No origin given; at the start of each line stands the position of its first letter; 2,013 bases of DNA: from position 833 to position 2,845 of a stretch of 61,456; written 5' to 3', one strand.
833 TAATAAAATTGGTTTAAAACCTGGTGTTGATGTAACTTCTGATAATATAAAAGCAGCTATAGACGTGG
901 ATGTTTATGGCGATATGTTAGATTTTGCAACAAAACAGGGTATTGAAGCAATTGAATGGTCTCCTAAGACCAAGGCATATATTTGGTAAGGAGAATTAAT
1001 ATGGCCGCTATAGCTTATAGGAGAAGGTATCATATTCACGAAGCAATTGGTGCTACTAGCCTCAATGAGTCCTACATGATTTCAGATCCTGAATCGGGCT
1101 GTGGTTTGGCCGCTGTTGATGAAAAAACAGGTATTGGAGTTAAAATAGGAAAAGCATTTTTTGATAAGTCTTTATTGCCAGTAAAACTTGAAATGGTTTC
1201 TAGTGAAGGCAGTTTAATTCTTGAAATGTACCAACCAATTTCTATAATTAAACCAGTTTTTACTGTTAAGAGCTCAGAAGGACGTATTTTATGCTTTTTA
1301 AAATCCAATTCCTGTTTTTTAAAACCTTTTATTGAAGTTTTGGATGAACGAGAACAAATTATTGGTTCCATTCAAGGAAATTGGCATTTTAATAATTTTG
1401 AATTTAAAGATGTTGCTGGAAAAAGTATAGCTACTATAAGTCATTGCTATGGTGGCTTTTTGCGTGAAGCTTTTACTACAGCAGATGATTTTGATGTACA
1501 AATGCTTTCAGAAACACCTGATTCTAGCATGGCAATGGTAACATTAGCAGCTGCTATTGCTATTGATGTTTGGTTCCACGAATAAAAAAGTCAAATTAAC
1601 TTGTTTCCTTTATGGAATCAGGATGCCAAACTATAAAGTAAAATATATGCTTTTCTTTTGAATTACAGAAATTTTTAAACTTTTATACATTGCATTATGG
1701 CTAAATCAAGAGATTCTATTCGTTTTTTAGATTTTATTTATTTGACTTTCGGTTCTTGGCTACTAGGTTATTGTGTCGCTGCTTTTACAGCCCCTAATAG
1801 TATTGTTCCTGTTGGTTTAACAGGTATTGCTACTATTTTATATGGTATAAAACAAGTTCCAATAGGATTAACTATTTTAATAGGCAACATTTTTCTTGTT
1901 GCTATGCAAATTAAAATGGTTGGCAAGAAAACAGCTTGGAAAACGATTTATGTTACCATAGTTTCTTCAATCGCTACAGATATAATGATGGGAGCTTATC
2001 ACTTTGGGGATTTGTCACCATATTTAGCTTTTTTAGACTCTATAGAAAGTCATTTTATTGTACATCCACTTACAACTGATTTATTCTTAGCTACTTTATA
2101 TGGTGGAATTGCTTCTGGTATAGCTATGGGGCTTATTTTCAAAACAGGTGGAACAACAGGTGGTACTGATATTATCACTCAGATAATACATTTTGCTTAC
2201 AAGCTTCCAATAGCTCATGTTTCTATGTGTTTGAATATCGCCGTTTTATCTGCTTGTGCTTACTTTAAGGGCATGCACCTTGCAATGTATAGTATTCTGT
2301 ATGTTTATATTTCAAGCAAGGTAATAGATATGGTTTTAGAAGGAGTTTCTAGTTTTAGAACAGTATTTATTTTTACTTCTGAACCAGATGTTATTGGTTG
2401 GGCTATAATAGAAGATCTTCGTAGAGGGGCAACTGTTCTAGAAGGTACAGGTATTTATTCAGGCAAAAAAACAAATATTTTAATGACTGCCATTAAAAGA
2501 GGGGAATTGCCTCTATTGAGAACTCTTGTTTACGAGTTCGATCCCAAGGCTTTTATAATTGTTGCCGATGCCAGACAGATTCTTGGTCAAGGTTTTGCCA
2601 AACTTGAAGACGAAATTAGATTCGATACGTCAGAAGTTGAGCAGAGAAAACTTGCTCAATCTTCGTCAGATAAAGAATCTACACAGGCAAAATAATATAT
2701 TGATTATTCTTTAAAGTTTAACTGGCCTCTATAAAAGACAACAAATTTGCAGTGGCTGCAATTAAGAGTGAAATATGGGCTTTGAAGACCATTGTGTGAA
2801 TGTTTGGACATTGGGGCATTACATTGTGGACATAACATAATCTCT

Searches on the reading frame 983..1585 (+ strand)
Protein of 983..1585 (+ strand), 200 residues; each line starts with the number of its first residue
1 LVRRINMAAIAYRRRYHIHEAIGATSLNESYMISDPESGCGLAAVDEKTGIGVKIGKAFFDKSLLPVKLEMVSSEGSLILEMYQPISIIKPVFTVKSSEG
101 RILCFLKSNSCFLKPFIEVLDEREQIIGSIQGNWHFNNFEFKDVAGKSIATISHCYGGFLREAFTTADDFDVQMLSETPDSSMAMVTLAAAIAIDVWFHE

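Call 18: search_protein_families(library=pfam, proteins=[window:983-1585:+], max_evalue=0.0001)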
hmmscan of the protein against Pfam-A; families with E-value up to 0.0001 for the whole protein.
window:983-1585:+ (200 aa): 1 family
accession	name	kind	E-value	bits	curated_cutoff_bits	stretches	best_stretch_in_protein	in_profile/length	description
PF03803.21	Scramblase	-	9.1e-11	41.9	25.4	1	113-200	128-220/221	Scramblase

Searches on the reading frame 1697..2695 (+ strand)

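Call 18: search_protein_families(library=pfam, proteins=[window:1697-2695:+], max_evalue=0.0001)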
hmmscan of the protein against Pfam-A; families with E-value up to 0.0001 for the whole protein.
window:1697-2695:+ (332 aa): 2 families
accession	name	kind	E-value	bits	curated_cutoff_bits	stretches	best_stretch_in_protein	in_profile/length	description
PF02588.21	YitT_membrane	-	2.1e-45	155.1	24.3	1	12-237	1-204/205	Uncharacterised 5xTM membrane BCR, YitT family COG1284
PF10035.14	DUF2179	-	1.6e-19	69.9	22.8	1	243-297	1-55/55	Uncharacterized protein conserved in bacteria (DUF2179)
